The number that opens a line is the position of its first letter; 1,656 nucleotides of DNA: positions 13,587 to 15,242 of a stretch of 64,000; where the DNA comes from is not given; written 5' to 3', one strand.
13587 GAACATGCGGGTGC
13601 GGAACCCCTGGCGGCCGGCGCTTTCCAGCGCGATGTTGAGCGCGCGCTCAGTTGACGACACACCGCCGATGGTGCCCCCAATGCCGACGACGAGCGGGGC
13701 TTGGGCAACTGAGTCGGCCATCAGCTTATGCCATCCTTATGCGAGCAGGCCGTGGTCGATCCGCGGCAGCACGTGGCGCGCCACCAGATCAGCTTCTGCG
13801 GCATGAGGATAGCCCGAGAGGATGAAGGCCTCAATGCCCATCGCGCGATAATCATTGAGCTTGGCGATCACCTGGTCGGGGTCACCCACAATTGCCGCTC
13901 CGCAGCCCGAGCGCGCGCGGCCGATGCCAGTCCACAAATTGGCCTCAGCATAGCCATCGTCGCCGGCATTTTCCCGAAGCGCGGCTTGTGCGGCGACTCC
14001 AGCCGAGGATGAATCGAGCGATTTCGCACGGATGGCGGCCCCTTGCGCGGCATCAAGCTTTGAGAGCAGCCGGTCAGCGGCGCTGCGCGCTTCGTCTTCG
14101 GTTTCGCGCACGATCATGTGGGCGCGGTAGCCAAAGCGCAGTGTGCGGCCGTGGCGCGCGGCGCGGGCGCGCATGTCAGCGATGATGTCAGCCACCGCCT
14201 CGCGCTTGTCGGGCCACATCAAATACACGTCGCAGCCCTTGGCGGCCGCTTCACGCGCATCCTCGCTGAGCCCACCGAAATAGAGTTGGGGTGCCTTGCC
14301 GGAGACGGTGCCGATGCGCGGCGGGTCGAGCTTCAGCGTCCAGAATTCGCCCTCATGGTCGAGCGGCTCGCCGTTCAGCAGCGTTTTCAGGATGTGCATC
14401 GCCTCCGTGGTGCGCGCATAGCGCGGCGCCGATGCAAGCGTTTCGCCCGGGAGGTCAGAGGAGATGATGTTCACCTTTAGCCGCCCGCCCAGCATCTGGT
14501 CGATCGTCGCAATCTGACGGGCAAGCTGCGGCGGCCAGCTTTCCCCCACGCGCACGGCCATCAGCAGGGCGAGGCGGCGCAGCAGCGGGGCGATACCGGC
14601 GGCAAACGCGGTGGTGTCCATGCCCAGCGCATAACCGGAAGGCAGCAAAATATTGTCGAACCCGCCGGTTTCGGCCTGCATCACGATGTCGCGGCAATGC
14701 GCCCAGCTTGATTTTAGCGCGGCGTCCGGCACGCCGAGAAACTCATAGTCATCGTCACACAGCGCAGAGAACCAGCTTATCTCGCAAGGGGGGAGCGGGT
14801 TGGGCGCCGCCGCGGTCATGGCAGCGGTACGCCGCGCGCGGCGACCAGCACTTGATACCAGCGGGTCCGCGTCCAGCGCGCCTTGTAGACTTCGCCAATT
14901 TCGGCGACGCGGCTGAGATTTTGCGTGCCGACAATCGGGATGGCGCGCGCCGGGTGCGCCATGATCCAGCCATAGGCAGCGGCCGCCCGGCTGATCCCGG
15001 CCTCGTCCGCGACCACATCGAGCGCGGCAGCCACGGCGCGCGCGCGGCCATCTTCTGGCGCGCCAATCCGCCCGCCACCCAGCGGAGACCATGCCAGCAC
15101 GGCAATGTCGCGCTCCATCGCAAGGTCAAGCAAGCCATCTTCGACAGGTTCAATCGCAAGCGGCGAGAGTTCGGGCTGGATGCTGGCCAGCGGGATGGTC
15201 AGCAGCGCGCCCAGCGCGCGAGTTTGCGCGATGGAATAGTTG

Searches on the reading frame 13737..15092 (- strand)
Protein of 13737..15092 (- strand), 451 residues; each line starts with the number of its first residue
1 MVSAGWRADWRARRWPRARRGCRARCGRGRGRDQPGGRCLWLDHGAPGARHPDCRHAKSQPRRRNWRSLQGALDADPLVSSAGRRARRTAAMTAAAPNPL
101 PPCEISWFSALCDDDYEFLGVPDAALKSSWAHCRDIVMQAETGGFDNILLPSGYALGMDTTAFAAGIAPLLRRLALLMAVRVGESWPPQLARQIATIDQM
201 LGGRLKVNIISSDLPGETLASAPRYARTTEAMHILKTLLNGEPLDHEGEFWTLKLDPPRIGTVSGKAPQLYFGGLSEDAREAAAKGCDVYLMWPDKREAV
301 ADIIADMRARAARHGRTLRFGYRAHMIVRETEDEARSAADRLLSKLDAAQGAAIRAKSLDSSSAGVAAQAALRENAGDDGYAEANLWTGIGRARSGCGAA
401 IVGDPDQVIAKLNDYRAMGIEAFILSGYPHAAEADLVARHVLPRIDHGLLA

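Call 62: search_protein_families(library=pfam, proteins=[window:13737-15092:-], max_evalue=0.00001)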
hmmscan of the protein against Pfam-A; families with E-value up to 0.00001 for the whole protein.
window:13737-15092:- (451 aa): 1 family
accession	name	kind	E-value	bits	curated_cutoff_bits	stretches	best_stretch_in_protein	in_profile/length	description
PF00296.26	Bac_luciferase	-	5.1e-48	164.5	27.9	1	129-421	21-313/314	Luciferase-like monooxygenase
